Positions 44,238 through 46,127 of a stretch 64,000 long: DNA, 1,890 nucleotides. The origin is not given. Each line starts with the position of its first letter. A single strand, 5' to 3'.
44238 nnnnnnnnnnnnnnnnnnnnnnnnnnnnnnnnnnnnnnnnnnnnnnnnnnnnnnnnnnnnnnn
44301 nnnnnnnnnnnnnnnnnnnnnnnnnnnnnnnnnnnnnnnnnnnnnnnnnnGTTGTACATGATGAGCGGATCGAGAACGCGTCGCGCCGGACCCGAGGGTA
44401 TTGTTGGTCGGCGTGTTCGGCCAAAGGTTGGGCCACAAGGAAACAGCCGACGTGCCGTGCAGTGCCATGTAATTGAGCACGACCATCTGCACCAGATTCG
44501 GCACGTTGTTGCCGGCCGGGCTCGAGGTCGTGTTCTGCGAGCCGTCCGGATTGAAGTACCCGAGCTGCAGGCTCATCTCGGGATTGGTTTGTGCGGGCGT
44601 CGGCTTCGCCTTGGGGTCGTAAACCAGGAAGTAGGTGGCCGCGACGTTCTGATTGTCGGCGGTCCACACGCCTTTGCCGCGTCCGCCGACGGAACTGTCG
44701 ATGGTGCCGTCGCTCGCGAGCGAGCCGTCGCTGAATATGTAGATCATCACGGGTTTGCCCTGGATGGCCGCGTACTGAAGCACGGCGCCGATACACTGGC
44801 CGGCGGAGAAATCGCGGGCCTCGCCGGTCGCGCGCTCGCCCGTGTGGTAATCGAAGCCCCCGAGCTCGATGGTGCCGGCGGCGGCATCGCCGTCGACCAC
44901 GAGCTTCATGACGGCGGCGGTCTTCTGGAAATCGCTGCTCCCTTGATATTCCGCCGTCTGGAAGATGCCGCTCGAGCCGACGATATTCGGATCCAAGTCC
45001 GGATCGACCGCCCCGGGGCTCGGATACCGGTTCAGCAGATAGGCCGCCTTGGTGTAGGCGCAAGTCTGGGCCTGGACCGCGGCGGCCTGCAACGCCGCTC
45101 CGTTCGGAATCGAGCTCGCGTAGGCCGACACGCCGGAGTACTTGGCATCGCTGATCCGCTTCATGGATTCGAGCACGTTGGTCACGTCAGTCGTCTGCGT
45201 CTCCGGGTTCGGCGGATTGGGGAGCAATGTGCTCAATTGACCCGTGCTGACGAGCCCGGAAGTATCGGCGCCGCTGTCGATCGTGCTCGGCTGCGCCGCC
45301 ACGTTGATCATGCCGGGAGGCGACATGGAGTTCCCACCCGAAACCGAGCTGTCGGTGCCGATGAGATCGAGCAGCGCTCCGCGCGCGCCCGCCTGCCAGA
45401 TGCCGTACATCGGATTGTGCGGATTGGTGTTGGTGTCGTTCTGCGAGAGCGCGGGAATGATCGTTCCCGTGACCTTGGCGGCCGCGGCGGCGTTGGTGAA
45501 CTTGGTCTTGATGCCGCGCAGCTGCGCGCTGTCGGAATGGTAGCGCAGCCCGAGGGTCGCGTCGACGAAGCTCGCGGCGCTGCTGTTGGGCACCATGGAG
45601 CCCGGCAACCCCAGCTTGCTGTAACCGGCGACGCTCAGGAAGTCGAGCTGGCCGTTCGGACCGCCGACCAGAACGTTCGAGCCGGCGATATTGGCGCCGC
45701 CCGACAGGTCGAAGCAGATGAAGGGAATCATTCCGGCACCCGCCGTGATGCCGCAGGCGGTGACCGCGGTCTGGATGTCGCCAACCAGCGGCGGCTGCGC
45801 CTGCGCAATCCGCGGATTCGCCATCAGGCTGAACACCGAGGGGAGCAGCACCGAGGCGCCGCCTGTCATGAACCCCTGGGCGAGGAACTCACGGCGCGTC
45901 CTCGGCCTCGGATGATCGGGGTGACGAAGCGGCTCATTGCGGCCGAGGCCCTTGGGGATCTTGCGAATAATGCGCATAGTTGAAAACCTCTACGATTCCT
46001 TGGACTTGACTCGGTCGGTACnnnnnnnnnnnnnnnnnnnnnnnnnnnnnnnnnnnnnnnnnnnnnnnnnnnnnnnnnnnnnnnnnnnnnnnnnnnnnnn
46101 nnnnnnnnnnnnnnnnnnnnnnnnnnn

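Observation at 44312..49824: Three-gene operon of exported proteins with planctomycete-type CxxCH modules, a LamG domain and a Tat-exported DUF1501-like partner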

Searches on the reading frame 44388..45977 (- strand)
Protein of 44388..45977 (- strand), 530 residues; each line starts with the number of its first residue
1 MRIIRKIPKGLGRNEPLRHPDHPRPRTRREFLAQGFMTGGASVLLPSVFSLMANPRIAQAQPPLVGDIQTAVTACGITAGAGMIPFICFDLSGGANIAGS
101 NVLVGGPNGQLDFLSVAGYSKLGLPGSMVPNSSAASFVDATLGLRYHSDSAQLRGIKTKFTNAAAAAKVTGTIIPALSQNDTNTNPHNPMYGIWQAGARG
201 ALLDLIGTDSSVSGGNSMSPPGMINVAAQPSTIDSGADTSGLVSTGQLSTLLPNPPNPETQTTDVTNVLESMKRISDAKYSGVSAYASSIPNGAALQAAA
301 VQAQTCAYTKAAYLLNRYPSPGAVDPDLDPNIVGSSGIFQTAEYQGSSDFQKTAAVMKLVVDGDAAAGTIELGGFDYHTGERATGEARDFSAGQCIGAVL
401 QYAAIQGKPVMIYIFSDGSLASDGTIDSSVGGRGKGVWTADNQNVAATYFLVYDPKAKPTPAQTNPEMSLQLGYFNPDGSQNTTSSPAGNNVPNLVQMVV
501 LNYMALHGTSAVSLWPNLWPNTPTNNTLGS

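Call 10: find_homologous_proteins(query=window:44388-45977:-, max_evalue=0.001)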
Query window:44388-45977:- (530 aa): 7673 proteins with E <= 0.001 among 8000 candidates; the best 120 are listed.
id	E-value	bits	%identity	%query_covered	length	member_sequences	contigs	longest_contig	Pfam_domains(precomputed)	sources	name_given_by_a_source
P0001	0.0e+0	1089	92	100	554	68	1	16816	-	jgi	-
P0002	0.0e+0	1068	89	100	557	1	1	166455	-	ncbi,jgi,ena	jgi:hypothetical protein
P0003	0.0e+0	1065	90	100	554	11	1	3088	-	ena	-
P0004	0.0e+0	1064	89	100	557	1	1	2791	-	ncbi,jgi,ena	jgi:hypothetical protein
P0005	0.0e+0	1053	89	100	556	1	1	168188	-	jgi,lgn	jgi:hypothetical protein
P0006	0.0e+0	1051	89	100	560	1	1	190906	-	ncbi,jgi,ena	jgi:hypothetical protein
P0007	0.0e+0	1048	89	100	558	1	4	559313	-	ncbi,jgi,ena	jgi:hypothetical protein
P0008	0.0e+0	1046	99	90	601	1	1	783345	-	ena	-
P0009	0.0e+0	1041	88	100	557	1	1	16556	-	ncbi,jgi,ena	jgi:hypothetical protein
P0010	0.0e+0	1038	87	100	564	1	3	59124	-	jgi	jgi:hypothetical protein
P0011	0.0e+0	1037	87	100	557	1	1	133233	-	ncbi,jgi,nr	ncbi:MAG TPA: hypothetical protein VHY75_02095 [Steroidobacteraceae bacterium]|jgi:hypothetical prot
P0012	0.0e+0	1025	86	100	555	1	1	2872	-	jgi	jgi:hypothetical protein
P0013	3.5e-277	939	80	99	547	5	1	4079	-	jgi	jgi:hypothetical protein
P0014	1.8e-276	936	81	99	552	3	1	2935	-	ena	-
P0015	5.4e-276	935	79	99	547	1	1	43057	-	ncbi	-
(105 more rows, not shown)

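Call 17: search_solved_structures(query=A1, max_evalue=10)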
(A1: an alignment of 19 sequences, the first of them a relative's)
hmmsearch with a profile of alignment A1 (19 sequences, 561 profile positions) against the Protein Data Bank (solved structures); distinct sequences matched with E-value up to 10: 0.

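Call 23: find_encoding_contigs(protein=P0011, flank=10000, max_places=2)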
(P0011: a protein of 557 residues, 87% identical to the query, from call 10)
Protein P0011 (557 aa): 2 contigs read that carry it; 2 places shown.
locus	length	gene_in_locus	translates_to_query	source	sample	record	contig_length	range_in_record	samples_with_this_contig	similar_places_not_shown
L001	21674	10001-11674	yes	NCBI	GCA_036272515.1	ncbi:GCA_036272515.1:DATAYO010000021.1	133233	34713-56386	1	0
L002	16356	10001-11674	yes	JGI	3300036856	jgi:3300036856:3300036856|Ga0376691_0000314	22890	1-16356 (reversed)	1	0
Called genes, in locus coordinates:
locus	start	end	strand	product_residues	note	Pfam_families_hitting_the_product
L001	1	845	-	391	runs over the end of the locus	PF12094:DUF3570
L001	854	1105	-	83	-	PF14086:DUF4266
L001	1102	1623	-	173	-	PF08534:Redoxin, PF00578:AhpC-TSA, PF00255:GSHPx (weak), PF00085:Thioredoxin, PF13098:Thioredoxin_2 (weak), PF13905:Thioredoxin_8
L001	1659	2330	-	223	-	PF13505:OMP_b-brl (weak)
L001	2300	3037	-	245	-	PF06347:SH3_4 (weak), PF08239:SH3_3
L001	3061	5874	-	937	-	PF07676:PD40 (faint), PF18582:HZS_alpha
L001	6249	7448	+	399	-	-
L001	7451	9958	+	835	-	PF13385:Laminin_G_3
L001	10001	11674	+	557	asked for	-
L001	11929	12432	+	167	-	PF08534:Redoxin, PF00578:AhpC-TSA, PF00255:GSHPx (weak), PF13905:Thioredoxin_8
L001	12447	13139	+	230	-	-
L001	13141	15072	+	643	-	PF07719:TPR_2 (faint), PF13424:TPR_12 (faint), PF13432:TPR_16 (faint), PF14559:TPR_19 (faint), PF13428:TPR_14 (faint)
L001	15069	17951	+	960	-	PF13424:TPR_12 (faint), PF13428:TPR_14 (faint), PF13432:TPR_16 (faint), PF13174:TPR_6 (faint), PF13525:YfiO (faint), PF24575:TPR_Slam (faint), PF07719:TPR_2 (faint), PF14559:TPR_19 (faint)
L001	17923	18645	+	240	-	-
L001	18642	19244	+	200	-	-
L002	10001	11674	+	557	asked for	-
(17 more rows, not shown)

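Call 25: search_protein_representatives(alignment_id=A1)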
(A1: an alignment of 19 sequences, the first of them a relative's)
Query: 19 sequences, 561 profile positions. Proteins with E-value up to 0.001 (for the whole library): 1324; up to 1e-10: 932; up to 1e-30: 319. The best 150 are listed.
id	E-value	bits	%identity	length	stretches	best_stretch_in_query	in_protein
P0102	0.0e+00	1117.3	-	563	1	3-561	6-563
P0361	2.3e-176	604.2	-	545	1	3-553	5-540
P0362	5.9e-156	536.8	-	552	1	4-533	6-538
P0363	2.3e-153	528.3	-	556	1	2-527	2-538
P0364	2.9e-152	524.7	-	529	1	4-533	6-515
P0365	1.1e-144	499.6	-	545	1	2-536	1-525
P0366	1.7e-144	499.0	-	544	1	2-552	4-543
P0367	1.2e-136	473.1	-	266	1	216-473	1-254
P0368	2.0e-132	459.2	-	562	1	3-553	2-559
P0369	8.8e-131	453.7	-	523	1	11-517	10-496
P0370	2.5e-130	452.2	-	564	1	10-558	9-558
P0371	2.5e-122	425.8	-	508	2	11-269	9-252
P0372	2.9e-121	422.3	-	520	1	15-550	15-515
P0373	4.9e-119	414.9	-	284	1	297-539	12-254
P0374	2.4e-118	412.7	-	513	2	7-256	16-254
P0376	8.7e-117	407.5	-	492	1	11-552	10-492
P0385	2.5e-103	363.1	-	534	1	12-551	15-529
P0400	1.2e-84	301.5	-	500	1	13-516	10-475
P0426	1.4e-68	248.4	-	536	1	13-516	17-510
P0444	5.1e-63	230.0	-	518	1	3-518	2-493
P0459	1.5e-58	215.3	-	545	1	9-533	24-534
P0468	4.5e-56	207.1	-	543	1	13-514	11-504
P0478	1.6e-53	198.7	-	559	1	16-516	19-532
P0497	6.5e-50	186.7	-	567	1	17-517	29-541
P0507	7.3e-48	180.0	-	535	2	317-517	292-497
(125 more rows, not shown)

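Call 27: predict_structure(alignment_id=A1)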
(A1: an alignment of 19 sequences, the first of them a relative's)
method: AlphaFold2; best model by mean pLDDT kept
length: 554 residues; sequences in the alignment: 19
mean_pLDDT: 33.6   pTM: 0.38
mean pLDDT of the five models: 33.6, 28.7, 28.5, 27.2, 25.6
residues with pLDDT >= 90: 0; 70-90: 9; 50-70: 62; < 50: 483
segments of 3 or more residues with pLDDT < 50: 1-151, 168-324, 361-389, 409-554
pLDDT, mean of each block of 10 residues (from residue 1): 31 29 32 26 24 24 29 35 29 23 23 22 22 29 42 58 54 27 25 22 24 20 20 26 23 30 31 32 32 37 39 40 55 70 64 56 40 31 41 58 57 37 30 25 28 37 21 22 23 29 34 38 35 33 28 24
secondary structure, 60 per line:
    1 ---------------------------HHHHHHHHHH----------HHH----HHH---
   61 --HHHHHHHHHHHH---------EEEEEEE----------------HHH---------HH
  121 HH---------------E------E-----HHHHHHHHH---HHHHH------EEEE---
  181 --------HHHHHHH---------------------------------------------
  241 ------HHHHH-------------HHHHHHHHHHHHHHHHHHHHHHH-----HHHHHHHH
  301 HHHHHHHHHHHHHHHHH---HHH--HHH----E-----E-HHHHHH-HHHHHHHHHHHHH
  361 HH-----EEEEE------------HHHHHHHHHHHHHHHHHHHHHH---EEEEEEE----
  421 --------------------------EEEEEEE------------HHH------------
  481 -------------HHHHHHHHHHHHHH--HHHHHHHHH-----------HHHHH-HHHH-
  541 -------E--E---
elements in order: H28-37 H63-74 E84-90 H119-122 H151-159 H163-167 E174-177 H189-195 H247-251 H265-287 H293-317 H341-346 H348-362 E368-372 H385-406 E410-416 E447-453 H494-507 H510-518 H530-534 H536-539

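Call 28: search_protein_families(library=pfam, alignment_id=A3, max_evalue=1)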
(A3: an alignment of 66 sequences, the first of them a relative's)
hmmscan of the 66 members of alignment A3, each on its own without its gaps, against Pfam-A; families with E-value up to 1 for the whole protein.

A. member 1, P0001 (554 aa): 0 families

B. families by the number of members that match (of 66 scanned): 17 families
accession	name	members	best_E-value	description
PF10399.14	UCR_Fe-S_N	4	0.0041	Ubiquitinol-cytochrome C reductase Fe-S subunit TAT signal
PF13336.12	AcetylCoA_hyd_C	2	0.092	Acetyl-CoA hydrolase/transferase C-terminal domain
PF05000.22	RNA_pol_Rpb1_4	2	0.11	RNA polymerase Rpb1, domain 4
PF21805.3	Imm5_like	1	0.00051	Imm-5 like putative immunity protein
PF05579.19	Peptidase_S32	1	0.0049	Equine arteritis virus serine endopeptidase S32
PF09835.14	DUF2062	1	0.029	Uncharacterized protein conserved in bacteria (DUF2062)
PF10518.14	TAT_signal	1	0.071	TAT (twin-arginine translocation) pathway signal sequence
PF01170.24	UPF0020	1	0.088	RMKL-like, methyltransferase domain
PF10097.14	DUF2335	1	0.1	Predicted membrane protein (DUF2335)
PF17881.8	TseB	1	0.13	Cell wall elongation regulator TseB-like domain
PF16045.11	LisH_2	1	0.15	LisH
PF16412.11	DUF5020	1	0.17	Domain of unknown function (DUF5020)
PF00595.29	PDZ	1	0.18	PDZ domain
PF09048.16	Cro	1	0.24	Cro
PF09743.14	E3_UFM1_ligase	1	0.27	E3 UFM1-protein ligase 1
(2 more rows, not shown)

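Call 32: find_related_loci(query=A4, collection=genome_contigs, flank=8000)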
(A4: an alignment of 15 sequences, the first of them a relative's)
Query A4 (554 aa) in genome_contigs; peptide patterns used: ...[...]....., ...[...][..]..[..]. (x = any residue, [..] = any of these).
600 stretches matched a pattern (row limit reached: there are more); 593 encode a relative of the query (tblastn E <= 1e-3); the best 80 are kept; 80 distinct loci.
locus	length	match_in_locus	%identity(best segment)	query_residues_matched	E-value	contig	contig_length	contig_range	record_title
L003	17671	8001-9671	86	1-554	0e+0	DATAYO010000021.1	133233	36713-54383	MAG TPA_asm: Steroidobacteraceae bacterium isolate SMAG_U5681 k141_540130, whole genome shotgun sequence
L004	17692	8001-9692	74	3-553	0e+0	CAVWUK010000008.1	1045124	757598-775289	MAG: uncultured Gammaproteobacteria bacterium isolate MFD01716.bin.1.60 genome assembly, contig: contig_43998, whole gen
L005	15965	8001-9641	78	4-554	0e+0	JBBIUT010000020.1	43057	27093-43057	MAG: Gammaproteobacteria bacterium isolate BQS170218_bin_6 NODE_921_length_43057_cov_5.429073, whole genome shotgun sequ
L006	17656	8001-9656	75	1-554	0e+0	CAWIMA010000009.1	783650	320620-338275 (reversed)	MAG: uncultured Gammaproteobacteria bacterium isolate MFD05377.bin.2.12 genome assembly, contig: contig_50708, whole gen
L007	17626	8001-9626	75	4-552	0e+0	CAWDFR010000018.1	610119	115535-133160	MAG: uncultured Gammaproteobacteria bacterium isolate MFD06092.bin.2.73 genome assembly, contig: contig_67009, whole gen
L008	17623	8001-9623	74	4-552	0e+0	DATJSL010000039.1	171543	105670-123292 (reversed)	MAG TPA_asm: Steroidobacteraceae bacterium isolate SMAG_U14992 k141_1794742, whole genome shotgun sequence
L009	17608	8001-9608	68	2-552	0e+0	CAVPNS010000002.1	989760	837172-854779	MAG: uncultured Gammaproteobacteria bacterium isolate MFD00082.bin.2.55 genome assembly, contig: contig_13045, whole gen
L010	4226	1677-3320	68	5-552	0e+0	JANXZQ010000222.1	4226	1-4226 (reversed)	MAG: Gammaproteobacteria bacterium isolate GL140_4_metabat_364_sub GL140_4_k141_1195234, whole genome shotgun sequence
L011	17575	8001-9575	67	15-554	0e+0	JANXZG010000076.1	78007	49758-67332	MAG: Gammaproteobacteria bacterium isolate GL140_4_metabat_260 GL140_4_k141_1983030, whole genome shotgun sequence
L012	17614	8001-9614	68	1-554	0e+0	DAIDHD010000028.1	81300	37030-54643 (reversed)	MAG TPA_asm: Gammaproteobacteria bacterium isolate clean10 k141_219122, whole genome shotgun sequence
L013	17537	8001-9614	70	4-552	0e+0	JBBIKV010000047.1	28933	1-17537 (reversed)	MAG: Nevskiaceae bacterium isolate CYS170214_bin_194 NODE_1769_length_28933_cov_5.333922, whole genome shotgun sequence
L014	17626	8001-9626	66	2-554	0e+0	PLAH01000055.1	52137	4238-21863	MAG: Gammaproteobacteria bacterium isolate bog_1204 73.20111000_S2M.32_contig_9807, whole genome shotgun sequence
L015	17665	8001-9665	68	1-552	0e+0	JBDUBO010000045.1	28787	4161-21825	MAG: Gammaproteobacteria bacterium isolate cluster4_bin.25 NODE_2287_length_28787_cov_8.650077, whole genome shotgun seq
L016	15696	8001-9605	66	3-554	0e+0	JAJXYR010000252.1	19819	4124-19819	MAG: Proteobacteria bacterium isolate BP6.bin97 NODE_3919_length_19819_cov_2.336533, whole genome shotgun sequence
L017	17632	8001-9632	68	1-552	0e+0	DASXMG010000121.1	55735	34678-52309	MAG TPA_asm: Steroidobacteraceae bacterium isolate SMAG_U5322 k141_889641, whole genome shotgun sequence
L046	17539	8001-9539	54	14-544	5e-166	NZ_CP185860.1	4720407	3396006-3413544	Microbulbifer harenosus strain CGMCC 1.13584 chromosome, complete genome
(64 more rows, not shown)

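Call 36: search_protein_families(library=pfam, proteins=[L046:3882-5102:+, L046:5068-7644:+, L046:7812-9545:+, L046:863-3598:-, L046:23-859:-, L046:9555-10571:+, L046:10595-11182:+], max_evalue=1)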
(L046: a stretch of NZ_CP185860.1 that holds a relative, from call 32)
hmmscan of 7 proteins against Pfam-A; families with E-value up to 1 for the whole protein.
L046:3882-5102:+ (406 aa): 2 families
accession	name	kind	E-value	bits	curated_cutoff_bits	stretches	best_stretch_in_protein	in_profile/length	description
PF07624.16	PSD2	-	7.1e-06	26.1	25.8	1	337-395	6-64/74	Protein of unknown function (DUF1585)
PF07627.16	PSCyt3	-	0.02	15.6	27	1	238-262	67-91/98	Protein of unknown function (DUF1588)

L046:5068-7644:+ (858 aa): 4 families
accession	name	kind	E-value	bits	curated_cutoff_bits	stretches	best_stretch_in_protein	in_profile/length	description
PF13385.13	Laminin_G_3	-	1.7e-18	67.7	27.6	1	379-531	12-150/151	Concanavalin A-like lectin/glucanases superfamily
PF09698.15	GSu_C4xC__C2xCH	-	0.014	16.5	21.7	1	80-100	22-36/36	Geobacter CxxxxCH...CXXCH motif (GSu_C4xC__C2xCH)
PF13442.11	Cytochrome_CBB3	-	0.034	14.9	27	0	207-226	10-25/68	Cytochrome C oxidase, cbb3-type, subunit III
PF14522.11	Cytochrome_C7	-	0.081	13.2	24.8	0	209-222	14-27/67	Cytochrome c7 and related cytochrome c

L046:7812-9545:+ (577 aa): 0 families

L046:863-3598:- (911 aa): 5 families
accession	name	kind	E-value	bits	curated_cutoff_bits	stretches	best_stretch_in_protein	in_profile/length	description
PF18582.6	HZS_alpha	-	3.9e-14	53.4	26.6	1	561-623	36-97/98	Hydrazine synthase alpha subunit middle domain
PF07676.18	PD40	-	2.5e-09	37.3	20.9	1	181-207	3-30/38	WD40-like Beta Propeller Repeat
PF14376.11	Haem_bd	-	0.082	13.3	27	0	749-768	32-50/133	Haem-binding domain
PF22113.1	Mtrc-MtrF_II-IV_dom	-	0.089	12.7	30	0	708-774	112-173/176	Outer membrane cytochrome MtrC/MtrF-like, domains II/IV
PF03264.19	Cytochrom_NNT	-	0.34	11.1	24.1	0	599-629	108-138/174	NapC/NirT cytochrome c family, N-terminal region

L046:23-859:- (278 aa): 6 families
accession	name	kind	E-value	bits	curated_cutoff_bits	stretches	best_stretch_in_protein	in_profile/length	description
PF06347.19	SH3_4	-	9.2e-08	32.2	24.1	1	65-117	3-55/56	Bacterial SH3 domain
PF08239.17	SH3_3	-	8.2e-06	26.4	27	1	67-111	3-48/54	Bacterial SH3 domain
PF13505.12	OMP_b-brl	-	7.4e-05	23.4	28.7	1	153-263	43-160/175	Outer membrane protein beta-barrel domain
PF03895.21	YadA_anchor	-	0.012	16.1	22.7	1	137-177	4-44/60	YadA-like membrane anchor domain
PF05736.17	OprF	-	0.037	14.2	23.5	1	151-264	47-169/184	OprF membrane domain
PF23795.1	SH3_YKFC_2nd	-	0.14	12.4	27.4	1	91-111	29-49/57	YKFC SH3b2 domain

L046:9555-10571:+ (338 aa): 1 family
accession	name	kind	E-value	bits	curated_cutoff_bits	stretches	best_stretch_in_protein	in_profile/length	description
PF02424.20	ApbE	-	5.6e-78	262.6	25.6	1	31-322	1-265/266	ApbE family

L046:10595-11182:+ (195 aa): 1 family
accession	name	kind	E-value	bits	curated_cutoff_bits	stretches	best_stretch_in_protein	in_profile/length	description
PF05644.16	Miff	-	0.24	11.5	23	1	47-75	236-264/291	Mitochondrial and peroxisomal fission factor Mff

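Call 37: list_cluster_members(proteins=[L046:3882-5102:+, L046:5068-7644:+, L046:863-3598:-, L046:9555-10571:+, L046:10595-11182:+, L046:11196-13235:+])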
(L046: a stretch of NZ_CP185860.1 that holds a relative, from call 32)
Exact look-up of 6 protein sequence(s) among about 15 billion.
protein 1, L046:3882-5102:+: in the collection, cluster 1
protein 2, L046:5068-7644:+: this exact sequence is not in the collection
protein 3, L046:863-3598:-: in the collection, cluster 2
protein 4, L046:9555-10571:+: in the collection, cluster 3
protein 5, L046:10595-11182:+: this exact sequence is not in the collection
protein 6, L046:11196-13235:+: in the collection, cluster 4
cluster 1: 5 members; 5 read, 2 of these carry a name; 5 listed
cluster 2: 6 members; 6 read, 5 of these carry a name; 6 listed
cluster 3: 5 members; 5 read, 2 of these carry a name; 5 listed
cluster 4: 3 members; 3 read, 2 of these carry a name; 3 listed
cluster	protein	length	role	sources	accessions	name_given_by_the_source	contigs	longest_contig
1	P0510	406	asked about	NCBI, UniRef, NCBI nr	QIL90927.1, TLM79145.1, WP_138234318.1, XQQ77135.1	DUF1585 domain-containing protein [Microbulbifer harenosus] | DUF1585 domain-containing protein n=1 Tax=Microbulbifer harenosus TaxID=2576840 ... | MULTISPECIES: DUF1585 domain-containing protein [Microbulbifer]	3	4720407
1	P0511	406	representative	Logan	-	-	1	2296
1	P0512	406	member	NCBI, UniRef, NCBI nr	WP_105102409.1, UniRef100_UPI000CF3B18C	hypothetical protein [Microbulbifer pacificus] | hypothetical protein n=1 Tax=Microbulbifer pacificus TaxID=407164 RepID=UPI000CF3B18C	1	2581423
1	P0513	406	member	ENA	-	-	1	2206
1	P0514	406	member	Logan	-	-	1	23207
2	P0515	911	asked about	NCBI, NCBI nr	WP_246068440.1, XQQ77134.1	hypothetical protein ACONUD_14540 [Microbulbifer harenosus] | hypothetical protein [Microbulbifer harenosus]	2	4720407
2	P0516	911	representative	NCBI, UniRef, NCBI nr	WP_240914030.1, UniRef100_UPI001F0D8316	hypothetical protein [Microbulbifer sp. SH-1] | HzsA-related protein n=1 Tax=Microbulbifer sp. SH-1 TaxID=2681547 RepID=UPI001F0D8316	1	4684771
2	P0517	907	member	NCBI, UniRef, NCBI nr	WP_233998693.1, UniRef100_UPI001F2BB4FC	hypothetical protein [Microbulbifer pacificus] | HzsA-related protein n=1 Tax=Microbulbifer pacificus TaxID=407164 RepID=UPI001F2BB4FC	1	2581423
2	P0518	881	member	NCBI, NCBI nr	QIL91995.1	hypothetical protein GNX18_14965 [Microbulbifer sp. SH-1]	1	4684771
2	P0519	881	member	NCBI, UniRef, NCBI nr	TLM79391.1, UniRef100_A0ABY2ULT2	hypothetical protein FDY93_03290 [Microbulbifer harenosus] | Hydrazine synthase alpha subunit middle domain-containing protein n=2 Tax=Microbulbifer ...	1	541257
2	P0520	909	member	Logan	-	-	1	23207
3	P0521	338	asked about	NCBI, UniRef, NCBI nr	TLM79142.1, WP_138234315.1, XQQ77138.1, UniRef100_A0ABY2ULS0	FAD:protein FMN transferase [Microbulbifer harenosus] | FAD:protein FMN transferase n=1 Tax=Microbulbifer harenosus TaxID=2576840 ...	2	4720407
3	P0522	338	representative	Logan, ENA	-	-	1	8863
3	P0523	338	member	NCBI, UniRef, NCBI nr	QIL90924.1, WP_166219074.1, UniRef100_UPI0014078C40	FAD:protein FMN transferase [Microbulbifer sp. SH-1] | FAD:protein FMN transferase n=1 Tax=Microbulbifer sp. SH-1 TaxID=2681547 ...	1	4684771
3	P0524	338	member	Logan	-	-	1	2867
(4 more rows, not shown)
